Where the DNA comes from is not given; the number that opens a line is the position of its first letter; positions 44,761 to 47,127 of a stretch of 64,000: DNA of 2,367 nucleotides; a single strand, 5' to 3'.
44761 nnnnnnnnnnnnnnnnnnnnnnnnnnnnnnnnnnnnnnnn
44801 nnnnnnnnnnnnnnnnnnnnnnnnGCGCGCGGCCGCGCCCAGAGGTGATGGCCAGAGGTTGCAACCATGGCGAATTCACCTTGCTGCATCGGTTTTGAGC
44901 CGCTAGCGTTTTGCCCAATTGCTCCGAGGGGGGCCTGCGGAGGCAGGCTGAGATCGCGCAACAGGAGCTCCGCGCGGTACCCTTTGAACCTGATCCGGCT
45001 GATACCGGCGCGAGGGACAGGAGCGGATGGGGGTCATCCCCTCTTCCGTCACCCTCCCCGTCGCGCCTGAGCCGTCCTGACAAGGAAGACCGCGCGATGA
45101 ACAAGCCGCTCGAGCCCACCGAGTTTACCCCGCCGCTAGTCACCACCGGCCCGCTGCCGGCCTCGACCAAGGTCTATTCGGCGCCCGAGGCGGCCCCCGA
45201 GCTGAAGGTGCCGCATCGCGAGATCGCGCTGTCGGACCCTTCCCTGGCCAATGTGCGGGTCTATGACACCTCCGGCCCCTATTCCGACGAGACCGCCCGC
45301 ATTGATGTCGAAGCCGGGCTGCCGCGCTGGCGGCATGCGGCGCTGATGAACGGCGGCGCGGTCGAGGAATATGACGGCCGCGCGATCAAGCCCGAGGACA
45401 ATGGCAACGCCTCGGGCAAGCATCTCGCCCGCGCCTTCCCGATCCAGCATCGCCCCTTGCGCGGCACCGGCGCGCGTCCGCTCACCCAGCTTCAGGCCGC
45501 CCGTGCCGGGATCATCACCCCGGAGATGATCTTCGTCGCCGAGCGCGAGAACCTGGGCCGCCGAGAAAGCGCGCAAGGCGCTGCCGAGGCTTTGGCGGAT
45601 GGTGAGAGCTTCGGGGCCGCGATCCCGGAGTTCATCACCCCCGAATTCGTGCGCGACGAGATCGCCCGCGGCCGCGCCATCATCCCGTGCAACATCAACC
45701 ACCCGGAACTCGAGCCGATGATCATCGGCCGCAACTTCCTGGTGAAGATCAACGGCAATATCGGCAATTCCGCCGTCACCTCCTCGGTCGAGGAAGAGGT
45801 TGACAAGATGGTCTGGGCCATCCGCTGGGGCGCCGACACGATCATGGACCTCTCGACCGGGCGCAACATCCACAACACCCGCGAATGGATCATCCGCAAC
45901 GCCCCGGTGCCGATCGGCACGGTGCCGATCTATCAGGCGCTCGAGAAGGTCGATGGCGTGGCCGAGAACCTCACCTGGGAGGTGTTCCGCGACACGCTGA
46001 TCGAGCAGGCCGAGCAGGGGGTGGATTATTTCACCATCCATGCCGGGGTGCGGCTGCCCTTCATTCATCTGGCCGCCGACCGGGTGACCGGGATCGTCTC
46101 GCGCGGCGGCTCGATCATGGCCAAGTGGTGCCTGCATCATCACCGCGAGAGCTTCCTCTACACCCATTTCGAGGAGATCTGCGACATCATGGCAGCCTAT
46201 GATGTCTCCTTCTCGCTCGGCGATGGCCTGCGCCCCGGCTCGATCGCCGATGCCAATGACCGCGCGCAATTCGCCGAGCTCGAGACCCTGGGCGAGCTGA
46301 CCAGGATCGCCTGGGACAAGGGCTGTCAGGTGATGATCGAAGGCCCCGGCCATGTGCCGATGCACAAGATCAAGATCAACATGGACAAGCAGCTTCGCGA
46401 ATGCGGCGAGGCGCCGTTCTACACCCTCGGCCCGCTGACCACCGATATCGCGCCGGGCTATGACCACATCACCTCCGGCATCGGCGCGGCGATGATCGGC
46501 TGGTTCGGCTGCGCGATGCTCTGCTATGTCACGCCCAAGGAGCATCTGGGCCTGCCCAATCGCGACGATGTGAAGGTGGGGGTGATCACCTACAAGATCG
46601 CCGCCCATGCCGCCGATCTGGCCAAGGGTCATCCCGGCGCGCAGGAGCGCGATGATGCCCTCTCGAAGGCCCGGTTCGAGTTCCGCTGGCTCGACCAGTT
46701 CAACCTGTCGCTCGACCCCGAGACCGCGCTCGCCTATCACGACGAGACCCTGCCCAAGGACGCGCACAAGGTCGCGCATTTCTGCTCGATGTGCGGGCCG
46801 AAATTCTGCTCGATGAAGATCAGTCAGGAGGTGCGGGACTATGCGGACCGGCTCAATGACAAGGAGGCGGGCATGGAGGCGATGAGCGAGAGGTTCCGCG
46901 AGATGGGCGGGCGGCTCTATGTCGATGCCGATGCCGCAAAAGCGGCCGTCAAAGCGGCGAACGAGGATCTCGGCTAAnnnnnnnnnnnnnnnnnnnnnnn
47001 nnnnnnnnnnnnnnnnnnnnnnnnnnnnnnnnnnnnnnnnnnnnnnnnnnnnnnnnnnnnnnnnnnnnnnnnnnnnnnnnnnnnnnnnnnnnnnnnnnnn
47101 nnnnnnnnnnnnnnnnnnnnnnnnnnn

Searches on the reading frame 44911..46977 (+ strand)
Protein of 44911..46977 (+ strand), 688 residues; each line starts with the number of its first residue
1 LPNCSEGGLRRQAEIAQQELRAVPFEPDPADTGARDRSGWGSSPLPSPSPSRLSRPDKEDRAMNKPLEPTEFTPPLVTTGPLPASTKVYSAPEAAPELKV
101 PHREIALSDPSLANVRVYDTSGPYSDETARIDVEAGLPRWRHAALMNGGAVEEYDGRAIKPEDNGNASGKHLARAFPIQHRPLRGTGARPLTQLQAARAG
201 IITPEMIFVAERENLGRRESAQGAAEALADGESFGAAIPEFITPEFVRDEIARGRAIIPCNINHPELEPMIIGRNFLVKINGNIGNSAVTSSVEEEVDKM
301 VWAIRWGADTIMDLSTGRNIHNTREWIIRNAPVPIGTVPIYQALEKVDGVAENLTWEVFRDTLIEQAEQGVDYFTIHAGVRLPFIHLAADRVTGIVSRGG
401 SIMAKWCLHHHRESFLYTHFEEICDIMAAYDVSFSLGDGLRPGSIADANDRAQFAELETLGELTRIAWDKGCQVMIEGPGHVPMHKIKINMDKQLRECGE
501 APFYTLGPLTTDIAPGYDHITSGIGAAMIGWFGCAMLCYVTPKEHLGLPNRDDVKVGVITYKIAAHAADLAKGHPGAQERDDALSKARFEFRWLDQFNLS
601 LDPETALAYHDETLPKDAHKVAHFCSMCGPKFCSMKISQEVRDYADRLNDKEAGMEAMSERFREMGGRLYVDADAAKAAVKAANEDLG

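Call 32: search_protein_families(library=pfam, proteins=[window:44911-46977:+])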
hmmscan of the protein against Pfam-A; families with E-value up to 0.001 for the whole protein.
window:44911-46977:+ (688 aa): 2 families
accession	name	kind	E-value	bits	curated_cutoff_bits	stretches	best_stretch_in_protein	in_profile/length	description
PF01964.24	ThiC_Rad_SAM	-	8.6e-184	611.6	25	1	192-639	1-419/420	Radical SAM ThiC family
PF13667.11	ThiC-associated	-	1.1e-17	64.1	27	1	81-145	1-74/81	ThiC-associated domain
